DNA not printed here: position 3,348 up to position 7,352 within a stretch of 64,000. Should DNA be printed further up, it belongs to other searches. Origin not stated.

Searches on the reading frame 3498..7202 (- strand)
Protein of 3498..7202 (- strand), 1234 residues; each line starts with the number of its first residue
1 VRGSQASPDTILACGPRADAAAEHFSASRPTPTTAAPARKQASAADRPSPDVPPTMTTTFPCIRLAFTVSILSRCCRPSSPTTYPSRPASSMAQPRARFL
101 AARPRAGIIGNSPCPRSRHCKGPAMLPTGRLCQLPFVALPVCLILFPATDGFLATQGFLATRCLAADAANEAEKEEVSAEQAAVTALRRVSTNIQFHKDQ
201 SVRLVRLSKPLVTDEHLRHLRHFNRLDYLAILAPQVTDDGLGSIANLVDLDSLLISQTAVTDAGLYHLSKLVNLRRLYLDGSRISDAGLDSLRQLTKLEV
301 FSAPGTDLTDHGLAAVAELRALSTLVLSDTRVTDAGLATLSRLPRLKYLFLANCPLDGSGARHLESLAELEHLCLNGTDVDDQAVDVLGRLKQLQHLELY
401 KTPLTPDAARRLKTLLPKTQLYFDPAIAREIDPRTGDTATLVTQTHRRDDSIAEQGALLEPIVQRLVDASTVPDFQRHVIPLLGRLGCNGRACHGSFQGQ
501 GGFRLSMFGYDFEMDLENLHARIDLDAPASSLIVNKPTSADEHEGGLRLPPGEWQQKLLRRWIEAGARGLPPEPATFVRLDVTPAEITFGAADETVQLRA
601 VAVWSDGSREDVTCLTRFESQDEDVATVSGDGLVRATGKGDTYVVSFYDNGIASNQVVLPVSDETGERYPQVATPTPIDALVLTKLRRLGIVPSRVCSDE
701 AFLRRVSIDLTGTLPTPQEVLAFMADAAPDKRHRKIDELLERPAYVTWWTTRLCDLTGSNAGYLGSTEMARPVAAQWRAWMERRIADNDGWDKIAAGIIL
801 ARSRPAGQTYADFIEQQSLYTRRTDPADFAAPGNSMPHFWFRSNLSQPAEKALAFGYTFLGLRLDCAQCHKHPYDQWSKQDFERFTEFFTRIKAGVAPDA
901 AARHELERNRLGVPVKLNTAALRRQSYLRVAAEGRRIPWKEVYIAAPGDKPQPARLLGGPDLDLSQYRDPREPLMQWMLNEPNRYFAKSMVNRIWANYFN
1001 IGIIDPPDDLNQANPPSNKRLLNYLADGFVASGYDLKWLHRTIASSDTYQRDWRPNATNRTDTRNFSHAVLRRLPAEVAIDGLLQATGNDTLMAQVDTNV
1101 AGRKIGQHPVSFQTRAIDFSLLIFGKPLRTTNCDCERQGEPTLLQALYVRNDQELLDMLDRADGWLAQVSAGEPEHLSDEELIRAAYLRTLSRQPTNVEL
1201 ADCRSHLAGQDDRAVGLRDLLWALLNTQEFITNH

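Call 91: search_protein_families(library=pfam, proteins=[window:3498-7202:-], max_evalue=0.0001)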
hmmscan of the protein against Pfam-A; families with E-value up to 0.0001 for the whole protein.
window:3498-7202:- (1234 aa): 5 families
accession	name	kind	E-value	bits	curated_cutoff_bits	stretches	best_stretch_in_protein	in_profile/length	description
PF07583.16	PSCyt2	-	2.4e-47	162.1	29.8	1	677-893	1-208/209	Protein of unknown function (DUF1549)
PF07587.16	PSD1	-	7.5e-43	147.1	28.5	1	971-1206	2-243/244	Protein of unknown function (DUF1553)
PF12799.13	LRR_4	-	2.5e-11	43.9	27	0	322-356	3-36/44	Leucine Rich repeats (2 copies)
PF23598.1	LRR_14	-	5.5e-09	35.7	40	1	201-351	23-174/353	Leucine-rich repeat region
PF13855.12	LRR_8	-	1.4e-07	31.6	27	0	321-379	2-60/61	Leucine rich repeat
